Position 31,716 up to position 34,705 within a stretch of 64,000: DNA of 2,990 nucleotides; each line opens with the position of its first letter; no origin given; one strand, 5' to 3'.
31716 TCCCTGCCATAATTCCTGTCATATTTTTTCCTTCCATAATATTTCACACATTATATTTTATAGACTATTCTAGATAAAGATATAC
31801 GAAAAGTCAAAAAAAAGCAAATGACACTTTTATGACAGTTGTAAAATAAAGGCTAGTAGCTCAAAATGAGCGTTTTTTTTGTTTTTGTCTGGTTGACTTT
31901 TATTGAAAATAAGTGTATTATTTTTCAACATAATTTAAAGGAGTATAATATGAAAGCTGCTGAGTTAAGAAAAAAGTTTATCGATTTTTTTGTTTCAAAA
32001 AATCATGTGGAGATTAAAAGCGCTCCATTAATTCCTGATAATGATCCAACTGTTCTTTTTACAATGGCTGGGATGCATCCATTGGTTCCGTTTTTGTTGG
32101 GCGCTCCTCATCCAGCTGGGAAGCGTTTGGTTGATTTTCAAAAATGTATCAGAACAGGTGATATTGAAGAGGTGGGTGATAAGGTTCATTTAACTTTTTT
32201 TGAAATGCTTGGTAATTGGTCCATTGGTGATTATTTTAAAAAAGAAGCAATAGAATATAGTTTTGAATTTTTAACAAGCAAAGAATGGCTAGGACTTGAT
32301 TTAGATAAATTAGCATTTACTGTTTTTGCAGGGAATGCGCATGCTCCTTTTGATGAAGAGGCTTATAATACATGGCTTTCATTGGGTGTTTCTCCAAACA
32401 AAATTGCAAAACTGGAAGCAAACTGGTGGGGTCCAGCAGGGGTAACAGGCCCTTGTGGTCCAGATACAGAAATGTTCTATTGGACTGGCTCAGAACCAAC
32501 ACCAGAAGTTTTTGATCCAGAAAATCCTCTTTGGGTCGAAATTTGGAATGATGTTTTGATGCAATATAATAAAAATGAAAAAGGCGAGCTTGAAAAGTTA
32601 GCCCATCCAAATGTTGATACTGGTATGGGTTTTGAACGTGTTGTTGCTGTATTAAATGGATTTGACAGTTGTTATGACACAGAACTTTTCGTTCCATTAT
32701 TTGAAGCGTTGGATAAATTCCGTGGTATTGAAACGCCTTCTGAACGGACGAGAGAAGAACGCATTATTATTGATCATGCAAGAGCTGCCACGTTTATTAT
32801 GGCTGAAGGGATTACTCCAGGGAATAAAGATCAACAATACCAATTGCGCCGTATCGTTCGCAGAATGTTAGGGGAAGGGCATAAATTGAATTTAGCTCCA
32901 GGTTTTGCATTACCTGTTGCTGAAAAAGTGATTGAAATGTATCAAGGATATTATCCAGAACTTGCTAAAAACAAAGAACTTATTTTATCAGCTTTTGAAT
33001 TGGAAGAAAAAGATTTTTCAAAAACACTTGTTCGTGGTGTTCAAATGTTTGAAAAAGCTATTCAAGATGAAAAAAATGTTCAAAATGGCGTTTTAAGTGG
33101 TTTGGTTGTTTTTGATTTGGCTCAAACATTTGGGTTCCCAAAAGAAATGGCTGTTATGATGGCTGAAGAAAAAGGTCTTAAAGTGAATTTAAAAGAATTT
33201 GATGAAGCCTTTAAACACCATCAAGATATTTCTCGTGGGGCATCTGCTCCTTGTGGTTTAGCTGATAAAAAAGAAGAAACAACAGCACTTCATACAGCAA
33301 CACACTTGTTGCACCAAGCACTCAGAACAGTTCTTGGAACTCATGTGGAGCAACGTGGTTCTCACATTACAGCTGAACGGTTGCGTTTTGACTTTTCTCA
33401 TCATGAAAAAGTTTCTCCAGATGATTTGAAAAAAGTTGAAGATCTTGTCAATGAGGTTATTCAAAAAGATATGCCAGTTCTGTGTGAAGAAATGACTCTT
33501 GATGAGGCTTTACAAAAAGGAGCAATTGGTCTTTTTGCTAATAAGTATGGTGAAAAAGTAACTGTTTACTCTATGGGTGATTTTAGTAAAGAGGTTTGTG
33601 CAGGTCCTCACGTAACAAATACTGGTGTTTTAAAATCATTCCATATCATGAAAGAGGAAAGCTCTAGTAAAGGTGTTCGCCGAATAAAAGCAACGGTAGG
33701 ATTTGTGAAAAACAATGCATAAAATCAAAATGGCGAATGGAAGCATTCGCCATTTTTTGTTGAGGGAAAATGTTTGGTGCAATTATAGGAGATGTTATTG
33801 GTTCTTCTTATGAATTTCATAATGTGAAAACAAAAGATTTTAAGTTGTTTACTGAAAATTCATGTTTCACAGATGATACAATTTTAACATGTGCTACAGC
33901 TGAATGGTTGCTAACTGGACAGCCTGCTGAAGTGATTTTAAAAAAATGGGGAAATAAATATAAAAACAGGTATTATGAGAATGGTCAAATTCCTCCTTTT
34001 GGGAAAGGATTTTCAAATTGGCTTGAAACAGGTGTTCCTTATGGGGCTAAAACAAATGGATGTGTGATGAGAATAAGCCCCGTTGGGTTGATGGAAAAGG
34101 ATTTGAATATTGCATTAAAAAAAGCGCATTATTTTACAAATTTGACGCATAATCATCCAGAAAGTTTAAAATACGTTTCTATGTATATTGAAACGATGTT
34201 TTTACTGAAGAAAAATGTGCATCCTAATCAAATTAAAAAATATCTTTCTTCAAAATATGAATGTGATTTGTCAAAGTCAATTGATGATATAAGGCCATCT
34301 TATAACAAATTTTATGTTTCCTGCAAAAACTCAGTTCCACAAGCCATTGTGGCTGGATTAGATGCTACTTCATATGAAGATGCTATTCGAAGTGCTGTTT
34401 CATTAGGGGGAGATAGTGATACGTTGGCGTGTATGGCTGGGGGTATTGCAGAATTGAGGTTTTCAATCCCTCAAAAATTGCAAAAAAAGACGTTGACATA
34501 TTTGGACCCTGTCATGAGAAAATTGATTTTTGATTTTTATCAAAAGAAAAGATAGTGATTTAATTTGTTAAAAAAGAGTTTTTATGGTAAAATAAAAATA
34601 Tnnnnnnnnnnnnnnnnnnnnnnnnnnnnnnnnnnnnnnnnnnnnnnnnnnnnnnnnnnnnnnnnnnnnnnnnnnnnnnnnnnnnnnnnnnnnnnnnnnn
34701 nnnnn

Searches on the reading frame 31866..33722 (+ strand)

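Call 83: search_protein_families(library=pfam, proteins=[window:31866-33722:+], max_evalue=0.001)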
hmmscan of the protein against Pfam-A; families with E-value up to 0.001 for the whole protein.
window:31866-33722:+ (618 aa): 2 families
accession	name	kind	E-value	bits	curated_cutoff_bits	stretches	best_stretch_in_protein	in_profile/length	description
PF01411.24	tRNA-synt_2c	-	2.1e-125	419.8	30.3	1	33-480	1-453/552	tRNA synthetases class II (A)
PF07973.19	tRNA_SAD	-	2.2e-16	60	24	1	565-607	1-43/44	Threonyl and Alanyl tRNA synthetase second additional domain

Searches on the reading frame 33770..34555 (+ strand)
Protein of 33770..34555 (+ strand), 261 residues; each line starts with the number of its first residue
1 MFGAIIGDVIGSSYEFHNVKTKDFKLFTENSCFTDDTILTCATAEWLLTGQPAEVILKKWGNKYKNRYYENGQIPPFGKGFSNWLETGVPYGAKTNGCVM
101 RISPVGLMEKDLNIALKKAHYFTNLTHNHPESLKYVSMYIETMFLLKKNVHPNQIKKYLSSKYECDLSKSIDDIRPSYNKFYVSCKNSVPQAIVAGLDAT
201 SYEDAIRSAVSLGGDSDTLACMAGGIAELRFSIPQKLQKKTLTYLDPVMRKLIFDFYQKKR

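Call 83: search_protein_families(library=pfam, proteins=[window:33770-34555:+], max_evalue=0.001)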
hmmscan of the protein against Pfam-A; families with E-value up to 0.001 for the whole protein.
window:33770-34555:+ (261 aa): 1 family
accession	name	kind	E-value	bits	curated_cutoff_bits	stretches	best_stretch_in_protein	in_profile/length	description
PF03747.19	ADP_ribosyl_GH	-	2.7e-27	96.6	26.2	1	1-227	3-275/287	ADP-ribosylglycohydrolase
